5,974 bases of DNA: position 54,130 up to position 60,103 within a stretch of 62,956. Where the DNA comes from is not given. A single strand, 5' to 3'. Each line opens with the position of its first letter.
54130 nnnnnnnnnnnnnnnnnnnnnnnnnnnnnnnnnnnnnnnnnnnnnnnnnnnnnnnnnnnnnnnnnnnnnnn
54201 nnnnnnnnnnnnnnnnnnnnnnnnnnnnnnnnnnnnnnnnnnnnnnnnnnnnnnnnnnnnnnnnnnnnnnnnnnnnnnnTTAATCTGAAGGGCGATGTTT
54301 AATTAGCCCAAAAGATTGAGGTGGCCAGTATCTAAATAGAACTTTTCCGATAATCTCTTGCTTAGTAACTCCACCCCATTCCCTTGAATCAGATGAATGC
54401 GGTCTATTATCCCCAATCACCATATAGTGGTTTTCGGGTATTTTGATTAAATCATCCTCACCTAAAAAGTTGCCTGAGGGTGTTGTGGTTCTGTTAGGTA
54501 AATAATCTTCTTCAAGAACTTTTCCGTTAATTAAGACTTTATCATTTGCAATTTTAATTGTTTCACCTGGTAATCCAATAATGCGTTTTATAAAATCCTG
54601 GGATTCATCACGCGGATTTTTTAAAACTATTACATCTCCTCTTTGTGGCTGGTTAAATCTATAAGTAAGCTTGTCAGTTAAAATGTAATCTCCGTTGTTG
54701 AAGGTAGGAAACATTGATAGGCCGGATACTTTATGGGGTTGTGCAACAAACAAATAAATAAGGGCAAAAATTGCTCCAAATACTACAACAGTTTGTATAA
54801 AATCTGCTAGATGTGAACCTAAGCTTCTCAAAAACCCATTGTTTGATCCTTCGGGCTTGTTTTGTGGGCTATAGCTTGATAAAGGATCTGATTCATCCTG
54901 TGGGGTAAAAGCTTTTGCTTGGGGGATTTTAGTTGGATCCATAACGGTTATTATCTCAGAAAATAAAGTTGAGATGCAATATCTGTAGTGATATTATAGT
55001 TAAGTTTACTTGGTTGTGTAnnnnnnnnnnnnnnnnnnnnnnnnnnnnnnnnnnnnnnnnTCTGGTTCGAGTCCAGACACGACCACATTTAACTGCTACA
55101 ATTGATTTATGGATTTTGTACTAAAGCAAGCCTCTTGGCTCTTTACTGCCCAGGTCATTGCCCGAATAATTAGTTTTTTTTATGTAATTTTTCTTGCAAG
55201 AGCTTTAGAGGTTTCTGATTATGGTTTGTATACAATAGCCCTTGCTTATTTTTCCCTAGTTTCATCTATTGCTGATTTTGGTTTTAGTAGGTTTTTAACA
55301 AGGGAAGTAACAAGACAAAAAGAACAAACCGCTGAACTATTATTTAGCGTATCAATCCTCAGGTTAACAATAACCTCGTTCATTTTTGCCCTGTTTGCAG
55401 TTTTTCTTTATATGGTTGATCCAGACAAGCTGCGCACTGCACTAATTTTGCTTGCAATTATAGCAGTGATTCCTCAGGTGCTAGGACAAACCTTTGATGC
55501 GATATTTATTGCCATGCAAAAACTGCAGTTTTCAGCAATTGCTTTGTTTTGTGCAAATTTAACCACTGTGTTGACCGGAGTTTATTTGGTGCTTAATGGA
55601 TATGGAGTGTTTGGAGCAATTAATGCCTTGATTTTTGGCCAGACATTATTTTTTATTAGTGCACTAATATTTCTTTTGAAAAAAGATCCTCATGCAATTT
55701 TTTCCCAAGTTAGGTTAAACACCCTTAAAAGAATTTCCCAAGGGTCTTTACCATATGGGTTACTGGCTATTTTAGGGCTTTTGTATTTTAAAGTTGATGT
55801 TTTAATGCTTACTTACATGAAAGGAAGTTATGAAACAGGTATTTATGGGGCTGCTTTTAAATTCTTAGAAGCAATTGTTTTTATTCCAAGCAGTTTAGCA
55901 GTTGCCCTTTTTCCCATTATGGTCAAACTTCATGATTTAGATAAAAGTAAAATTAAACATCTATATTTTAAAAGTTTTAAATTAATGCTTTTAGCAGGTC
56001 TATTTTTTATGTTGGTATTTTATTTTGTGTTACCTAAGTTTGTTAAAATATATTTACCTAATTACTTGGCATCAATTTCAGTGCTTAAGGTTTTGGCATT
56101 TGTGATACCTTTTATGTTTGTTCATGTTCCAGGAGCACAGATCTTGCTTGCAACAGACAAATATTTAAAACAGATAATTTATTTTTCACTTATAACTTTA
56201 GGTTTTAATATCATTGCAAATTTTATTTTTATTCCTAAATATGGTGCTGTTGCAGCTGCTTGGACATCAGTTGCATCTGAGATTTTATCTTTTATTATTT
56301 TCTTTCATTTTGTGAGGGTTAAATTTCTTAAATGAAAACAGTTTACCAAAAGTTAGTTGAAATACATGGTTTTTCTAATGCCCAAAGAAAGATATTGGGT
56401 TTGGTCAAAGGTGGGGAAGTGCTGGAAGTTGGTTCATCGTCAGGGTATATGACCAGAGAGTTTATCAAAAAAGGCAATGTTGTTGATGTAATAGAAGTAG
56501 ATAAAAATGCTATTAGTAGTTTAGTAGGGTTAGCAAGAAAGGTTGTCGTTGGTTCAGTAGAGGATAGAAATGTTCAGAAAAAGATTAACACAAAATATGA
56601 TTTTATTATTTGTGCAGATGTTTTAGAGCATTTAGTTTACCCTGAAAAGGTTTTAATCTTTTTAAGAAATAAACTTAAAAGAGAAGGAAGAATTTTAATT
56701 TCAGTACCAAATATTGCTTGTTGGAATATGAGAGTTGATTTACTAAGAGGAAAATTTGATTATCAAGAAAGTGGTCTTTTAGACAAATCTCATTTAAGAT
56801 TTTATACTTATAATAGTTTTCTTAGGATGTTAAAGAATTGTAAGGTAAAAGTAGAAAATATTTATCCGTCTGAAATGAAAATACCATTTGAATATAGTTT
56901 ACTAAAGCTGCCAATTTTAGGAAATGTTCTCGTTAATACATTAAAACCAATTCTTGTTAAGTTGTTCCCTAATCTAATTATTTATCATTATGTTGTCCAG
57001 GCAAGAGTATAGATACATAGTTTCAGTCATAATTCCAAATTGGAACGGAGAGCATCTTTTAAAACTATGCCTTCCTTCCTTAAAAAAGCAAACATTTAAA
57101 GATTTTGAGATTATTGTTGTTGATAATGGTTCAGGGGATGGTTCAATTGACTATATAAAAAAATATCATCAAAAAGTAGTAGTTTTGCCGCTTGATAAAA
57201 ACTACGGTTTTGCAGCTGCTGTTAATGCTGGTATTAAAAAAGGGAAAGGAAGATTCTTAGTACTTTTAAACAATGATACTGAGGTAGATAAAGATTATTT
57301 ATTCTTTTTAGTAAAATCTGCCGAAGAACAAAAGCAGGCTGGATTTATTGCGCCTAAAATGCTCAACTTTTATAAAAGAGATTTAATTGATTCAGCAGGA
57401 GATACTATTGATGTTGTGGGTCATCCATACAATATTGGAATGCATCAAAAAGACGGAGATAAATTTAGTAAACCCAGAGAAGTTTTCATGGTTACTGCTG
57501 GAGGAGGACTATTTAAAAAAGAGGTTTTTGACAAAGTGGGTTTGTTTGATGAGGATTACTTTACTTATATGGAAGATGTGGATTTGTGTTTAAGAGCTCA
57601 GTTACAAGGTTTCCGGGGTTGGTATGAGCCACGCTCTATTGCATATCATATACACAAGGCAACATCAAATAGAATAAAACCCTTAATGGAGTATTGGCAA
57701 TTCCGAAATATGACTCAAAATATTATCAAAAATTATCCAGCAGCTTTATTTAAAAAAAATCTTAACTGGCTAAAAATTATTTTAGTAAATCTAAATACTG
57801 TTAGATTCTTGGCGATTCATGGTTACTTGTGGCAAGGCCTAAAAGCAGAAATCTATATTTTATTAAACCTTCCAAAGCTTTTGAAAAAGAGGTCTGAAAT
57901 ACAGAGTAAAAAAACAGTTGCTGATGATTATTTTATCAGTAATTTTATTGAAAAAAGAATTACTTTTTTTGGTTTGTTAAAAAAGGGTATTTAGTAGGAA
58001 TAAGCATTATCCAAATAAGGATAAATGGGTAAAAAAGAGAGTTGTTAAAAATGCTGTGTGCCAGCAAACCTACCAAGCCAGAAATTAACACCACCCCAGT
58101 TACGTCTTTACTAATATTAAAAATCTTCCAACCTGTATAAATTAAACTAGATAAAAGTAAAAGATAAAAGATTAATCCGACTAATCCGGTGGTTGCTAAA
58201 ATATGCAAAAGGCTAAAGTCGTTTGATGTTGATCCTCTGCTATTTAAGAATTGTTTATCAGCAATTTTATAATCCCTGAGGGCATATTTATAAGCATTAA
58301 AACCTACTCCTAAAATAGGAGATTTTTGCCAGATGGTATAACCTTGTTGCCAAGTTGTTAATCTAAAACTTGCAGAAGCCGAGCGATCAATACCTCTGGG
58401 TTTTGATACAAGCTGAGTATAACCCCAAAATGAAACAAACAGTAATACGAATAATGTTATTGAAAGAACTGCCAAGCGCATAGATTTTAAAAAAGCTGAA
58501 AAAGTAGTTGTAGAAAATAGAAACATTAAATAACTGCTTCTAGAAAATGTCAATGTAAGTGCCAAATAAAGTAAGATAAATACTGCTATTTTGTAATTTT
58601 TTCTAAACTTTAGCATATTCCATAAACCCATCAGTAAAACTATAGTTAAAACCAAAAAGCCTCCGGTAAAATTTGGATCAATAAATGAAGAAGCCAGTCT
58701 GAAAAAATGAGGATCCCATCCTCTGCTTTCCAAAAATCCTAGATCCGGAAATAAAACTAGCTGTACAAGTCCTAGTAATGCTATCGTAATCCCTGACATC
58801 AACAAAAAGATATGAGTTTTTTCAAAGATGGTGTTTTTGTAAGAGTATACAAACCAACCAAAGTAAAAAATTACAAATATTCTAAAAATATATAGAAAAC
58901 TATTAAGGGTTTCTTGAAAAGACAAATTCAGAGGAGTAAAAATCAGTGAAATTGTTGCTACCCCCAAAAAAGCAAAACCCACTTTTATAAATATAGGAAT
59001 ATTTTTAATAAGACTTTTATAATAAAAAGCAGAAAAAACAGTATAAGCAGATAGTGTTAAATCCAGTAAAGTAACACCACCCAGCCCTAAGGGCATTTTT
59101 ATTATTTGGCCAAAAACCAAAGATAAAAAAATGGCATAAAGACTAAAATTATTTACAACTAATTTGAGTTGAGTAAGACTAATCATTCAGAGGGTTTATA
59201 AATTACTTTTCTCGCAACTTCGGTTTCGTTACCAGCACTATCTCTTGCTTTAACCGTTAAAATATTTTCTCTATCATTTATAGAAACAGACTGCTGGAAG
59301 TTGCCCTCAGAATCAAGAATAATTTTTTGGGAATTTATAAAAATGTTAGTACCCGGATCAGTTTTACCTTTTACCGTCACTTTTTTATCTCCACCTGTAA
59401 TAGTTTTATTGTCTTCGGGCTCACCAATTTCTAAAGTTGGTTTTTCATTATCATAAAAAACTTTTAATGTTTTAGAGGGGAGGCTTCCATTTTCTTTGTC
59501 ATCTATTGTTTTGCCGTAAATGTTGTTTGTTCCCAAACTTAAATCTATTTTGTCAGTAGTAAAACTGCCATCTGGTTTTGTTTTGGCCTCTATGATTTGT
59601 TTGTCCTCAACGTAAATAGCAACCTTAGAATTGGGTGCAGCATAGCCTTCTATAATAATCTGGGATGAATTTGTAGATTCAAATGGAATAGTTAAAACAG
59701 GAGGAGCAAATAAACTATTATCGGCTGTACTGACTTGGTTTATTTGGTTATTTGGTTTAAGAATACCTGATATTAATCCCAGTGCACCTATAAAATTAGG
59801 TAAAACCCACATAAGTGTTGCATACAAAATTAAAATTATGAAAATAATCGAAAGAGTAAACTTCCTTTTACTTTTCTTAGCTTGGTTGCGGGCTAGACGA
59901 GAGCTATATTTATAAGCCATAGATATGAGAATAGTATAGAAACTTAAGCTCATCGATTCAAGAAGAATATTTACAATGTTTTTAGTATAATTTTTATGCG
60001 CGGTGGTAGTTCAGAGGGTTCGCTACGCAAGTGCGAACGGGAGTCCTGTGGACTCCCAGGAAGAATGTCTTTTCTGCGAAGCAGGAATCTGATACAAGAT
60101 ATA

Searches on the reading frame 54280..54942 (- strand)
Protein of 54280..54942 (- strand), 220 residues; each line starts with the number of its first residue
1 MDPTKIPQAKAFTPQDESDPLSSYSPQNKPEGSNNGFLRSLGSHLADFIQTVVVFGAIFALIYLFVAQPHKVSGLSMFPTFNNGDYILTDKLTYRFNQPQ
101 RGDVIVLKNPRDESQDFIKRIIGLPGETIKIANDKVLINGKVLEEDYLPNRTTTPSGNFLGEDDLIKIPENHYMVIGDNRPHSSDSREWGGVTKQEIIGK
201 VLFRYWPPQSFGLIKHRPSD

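Call 46: search_protein_families(library=pfam, proteins=[window:54280-54942:-], max_evalue=0.001)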
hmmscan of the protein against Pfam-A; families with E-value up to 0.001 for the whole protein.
window:54280-54942:- (220 aa): 2 families
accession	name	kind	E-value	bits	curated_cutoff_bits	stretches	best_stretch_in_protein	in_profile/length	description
PF10502.14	Peptidase_S26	-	3.2e-49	167.6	22.9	1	46-206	2-168/168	Signal peptidase, peptidase S26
PF00717.28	Peptidase_S24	-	0.00062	19.9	23.3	0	71-130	39-90/116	Peptidase S24-like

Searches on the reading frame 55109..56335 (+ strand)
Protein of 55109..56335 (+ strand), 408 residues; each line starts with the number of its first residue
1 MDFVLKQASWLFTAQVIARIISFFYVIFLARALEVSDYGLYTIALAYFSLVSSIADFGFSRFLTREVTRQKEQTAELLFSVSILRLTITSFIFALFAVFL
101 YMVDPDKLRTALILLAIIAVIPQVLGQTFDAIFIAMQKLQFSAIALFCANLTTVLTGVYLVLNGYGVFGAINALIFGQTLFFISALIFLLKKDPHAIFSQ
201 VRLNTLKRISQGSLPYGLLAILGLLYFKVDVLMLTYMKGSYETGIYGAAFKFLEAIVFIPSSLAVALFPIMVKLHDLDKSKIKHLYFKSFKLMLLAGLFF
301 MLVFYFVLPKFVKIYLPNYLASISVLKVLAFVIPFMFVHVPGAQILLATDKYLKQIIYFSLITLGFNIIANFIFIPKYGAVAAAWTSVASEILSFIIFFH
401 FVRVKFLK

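Call 46: search_protein_families(library=pfam, proteins=[window:55109-56335:+], max_evalue=0.001)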
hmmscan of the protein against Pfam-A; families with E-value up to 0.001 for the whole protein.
window:55109-56335:+ (408 aa): 2 families
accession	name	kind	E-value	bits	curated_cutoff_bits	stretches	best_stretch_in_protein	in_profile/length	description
PF01943.22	Polysacc_synt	-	2.7e-28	99.6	28.2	1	4-275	1-274/274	Polysaccharide biosynthesis protein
PF13440.11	Polysacc_synt_3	-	2.7e-16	60.1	23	1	29-316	2-284/293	Polysaccharide biosynthesis protein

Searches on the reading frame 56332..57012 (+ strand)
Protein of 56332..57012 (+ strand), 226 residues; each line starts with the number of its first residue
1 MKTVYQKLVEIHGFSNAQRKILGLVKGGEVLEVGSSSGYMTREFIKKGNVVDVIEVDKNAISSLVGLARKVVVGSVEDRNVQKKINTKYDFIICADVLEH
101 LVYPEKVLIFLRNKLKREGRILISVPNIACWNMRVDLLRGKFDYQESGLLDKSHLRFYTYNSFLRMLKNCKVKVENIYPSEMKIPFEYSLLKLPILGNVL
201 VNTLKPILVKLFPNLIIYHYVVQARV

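Call 46: search_protein_families(library=pfam, proteins=[window:56332-57012:+], max_evalue=0.001)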
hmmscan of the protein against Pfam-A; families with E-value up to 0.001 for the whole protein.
window:56332-57012:+ (226 aa): 8 families
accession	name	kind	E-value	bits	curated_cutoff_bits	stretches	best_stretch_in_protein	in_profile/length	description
PF13489.12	Methyltransf_23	-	5.8e-15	55.8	27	1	24-169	20-156/164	Methyltransferase domain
PF07021.18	MetW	-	7.2e-11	42.5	21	1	20-176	6-164/193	Methionine biosynthesis protein MetW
PF08242.18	Methyltransf_12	-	5.9e-08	33.8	30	1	31-121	1-98/98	Methyltransferase domain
PF08241.18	Methyltransf_11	-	6e-07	30.5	21.2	1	31-123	1-95/95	Methyltransferase domain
PF13847.12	Methyltransf_31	-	4.9e-06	26.7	27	1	26-127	3-113/145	Methyltransferase domain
PF05401.17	NodS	-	2.8e-05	24.5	24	1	26-113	43-131/201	Nodulation protein S (NodS)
PF05219.18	DREV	-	0.00058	19.5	26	1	5-176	78-237/265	DREV methyltransferase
PF13649.12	Methyltransf_25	-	0.00071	20.7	27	0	30-117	1-95/97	Methyltransferase domain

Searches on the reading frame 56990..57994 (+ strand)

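Call 46: search_protein_families(library=pfam, proteins=[window:56990-57994:+], max_evalue=0.001)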
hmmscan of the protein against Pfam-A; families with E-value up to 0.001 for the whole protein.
window:56990-57994:+ (334 aa): 4 families
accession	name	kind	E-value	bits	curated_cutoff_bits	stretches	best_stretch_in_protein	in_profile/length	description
PF00535.33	Glycos_transf_2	-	5e-29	101.8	23.3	1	12-183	1-167/168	Glycosyl transferase family 2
PF13641.12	Glyco_tranf_2_3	-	5.2e-15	56.5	27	1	11-226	3-217/230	Glycosyltransferase like family 2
PF10111.15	Glyco_tranf_2_2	-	8e-09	35.8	27.3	1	12-245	1-235/276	Glycosyltransferase like family 2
PF13632.12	Glyco_trans_2_3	-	6.9e-06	26.4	27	1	151-284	55-168/198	Glycosyl transferase family group 2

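Call 62: search_protein_families(library=ncbifam, proteins=[window:56990-57994:+], max_evalue=0.001)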
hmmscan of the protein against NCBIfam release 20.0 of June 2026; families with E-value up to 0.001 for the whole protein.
window:56990-57994:+ (334 aa): 23 families
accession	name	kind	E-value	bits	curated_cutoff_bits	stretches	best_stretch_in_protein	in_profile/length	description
TIGR03937.1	PgaC_IcaA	equivalog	3.6e-23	82.2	422.3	1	9-225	45-255/407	poly-beta-1,6-N-acetyl-D-glucosamine synthase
NF041875.1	EPS_EpsD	equivalog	1.1e-21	77.6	370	2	11-105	1-98/325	exopolysaccharide biosynthesis glycosyltransferase EpsD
TIGR03965.1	mycofact_glyco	equivalog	2.3e-20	72.9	280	1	10-225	75-285/467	mycofactocin biosynthesis glycosyltransferase MftF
TIGR01556.1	rhamnosyltran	subfamily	1.1e-19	70.7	200.55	1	28-250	14-240/281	rhamnosyltransferase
NF038299.1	EPS_HpsN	equivalog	6.1e-19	68.1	425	1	10-225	2-225/317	hormogonium polysaccharide biosynthesis glycosyltransferase HpsN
TIGR04283.1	glyco_like_mftF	equivalog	3e-18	66.2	182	1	11-119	1-106/221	TIGR04283 family arsenosugar biosynthesis glycosyltransferase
NF007482.0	PRK10073.1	equivalog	6.4e-18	64.8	423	1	10-114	7-113/334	glycosyltransferase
NF047683.1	TeichurnBiosyTuaG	equivalog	4.4e-16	59.3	400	1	8-109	5-109/252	teichuronic acid biosynthesis protein TuaG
NF038302.1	EPS_HpsE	equivalog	3.3e-13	49.3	300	1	11-267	3-269/307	hormogonium polysaccharide biosynthesis glycosyltransferase HpsE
NF050050.1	ProtGlycPglI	equivalog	1.7e-11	44.1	500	1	11-113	4-110/306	GalNAc(5)-diNAcBac-PP-undecaprenol beta-1,3-glucosyltransferase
NF053739.1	GlytfEpsEBac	equivalog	1.2e-10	40.8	450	1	11-95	3-91/265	glycosyltransferase EpsE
TIGR03111.1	glyc2_xrt_Gpos1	hypoth_equivalog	2.4e-10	39.8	363.95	1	10-125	50-170/439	TIGR03111 family XrtG-associated glycosyltransferase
TIGR04009.1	wcaE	equivalog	1.6e-09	37.4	369.2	1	10-129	5-125/248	colanic acid biosynthesis glycosyltransferase WcaE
NF007986.1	PRK10714.1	equivalog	2.3e-09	36.7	529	1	11-114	8-118/316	undecaprenyl-phosphate 4-deoxy-4-formamido-L-arabinose transferase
NF041394.1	GtaseAglG_Halo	equivalog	6e-08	32.3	440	1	11-189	3-177/304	glucosyl-dolichyl phosphate glucuronosyltransferase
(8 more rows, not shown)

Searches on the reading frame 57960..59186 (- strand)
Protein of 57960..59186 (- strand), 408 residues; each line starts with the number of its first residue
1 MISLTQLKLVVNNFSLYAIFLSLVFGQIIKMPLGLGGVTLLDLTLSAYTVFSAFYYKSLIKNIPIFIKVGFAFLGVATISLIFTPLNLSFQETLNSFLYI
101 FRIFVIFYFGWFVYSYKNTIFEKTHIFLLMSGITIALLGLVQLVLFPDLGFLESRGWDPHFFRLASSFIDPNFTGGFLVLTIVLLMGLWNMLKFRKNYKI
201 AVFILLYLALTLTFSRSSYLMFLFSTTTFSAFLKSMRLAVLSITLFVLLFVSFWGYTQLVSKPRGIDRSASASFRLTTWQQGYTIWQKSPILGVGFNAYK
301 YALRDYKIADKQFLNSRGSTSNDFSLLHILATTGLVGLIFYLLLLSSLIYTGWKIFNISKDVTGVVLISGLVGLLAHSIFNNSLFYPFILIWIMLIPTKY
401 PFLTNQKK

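Call 46: search_protein_families(library=pfam, proteins=[window:57960-59186:-], max_evalue=0.001)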
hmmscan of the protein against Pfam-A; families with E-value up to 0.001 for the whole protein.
window:57960-59186:- (408 aa): 1 family
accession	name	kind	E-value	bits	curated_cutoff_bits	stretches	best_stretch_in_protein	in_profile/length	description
PF04932.20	Wzy_C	-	1.5e-15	57.7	31.7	1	202-342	2-149/149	O-Antigen ligase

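Call 54: search_protein_families(library=pfam, proteins=[window:57960-59186:-], max_evalue=10)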
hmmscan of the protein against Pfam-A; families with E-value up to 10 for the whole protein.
window:57960-59186:- (408 aa): 1 family
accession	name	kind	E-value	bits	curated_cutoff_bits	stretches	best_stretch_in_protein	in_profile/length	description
PF04932.20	Wzy_C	-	1.5e-15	57.7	31.7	1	202-342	2-149/149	O-Antigen ligase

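Call 62: search_protein_families(library=ncbifam, proteins=[window:57960-59186:-], max_evalue=0.001)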
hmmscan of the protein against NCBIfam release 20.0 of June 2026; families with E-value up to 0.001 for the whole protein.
window:57960-59186:- (408 aa): 0 families

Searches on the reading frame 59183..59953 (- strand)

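Call 46: search_protein_families(library=pfam, proteins=[window:59183-59953:-], max_evalue=0.001)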
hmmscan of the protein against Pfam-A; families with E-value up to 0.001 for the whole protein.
window:59183-59953:- (256 aa): 4 families
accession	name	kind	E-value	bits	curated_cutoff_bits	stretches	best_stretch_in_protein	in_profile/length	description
PF09136.16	Glucodextran_B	-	2e-16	60.1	27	1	172-251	1-80/83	Glucodextranase, domain B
PF17936.7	Big_6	-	8.8e-07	29.5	27.6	0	182-245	5-75/83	Bacterial Ig domain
PF13750.12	Big_3_3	-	9.5e-05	22.5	27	0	231-255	125-149/157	Bacterial Ig-like domain (group 3)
PF19077.6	Big_13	-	0.00098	20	27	0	213-247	58-94/102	Bacterial Ig-like domain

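Call 62: search_protein_families(library=ncbifam, proteins=[window:59183-59953:-], max_evalue=0.001)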
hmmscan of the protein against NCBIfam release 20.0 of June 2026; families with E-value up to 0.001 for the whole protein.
window:59183-59953:- (256 aa): 1 family
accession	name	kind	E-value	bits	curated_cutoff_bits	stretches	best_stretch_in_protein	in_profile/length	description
NF033510.3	Ca_tandemer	repeat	4.3e-07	30.2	50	0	167-243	6-95/96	Ca2+-stabilized repeat-containing adhesin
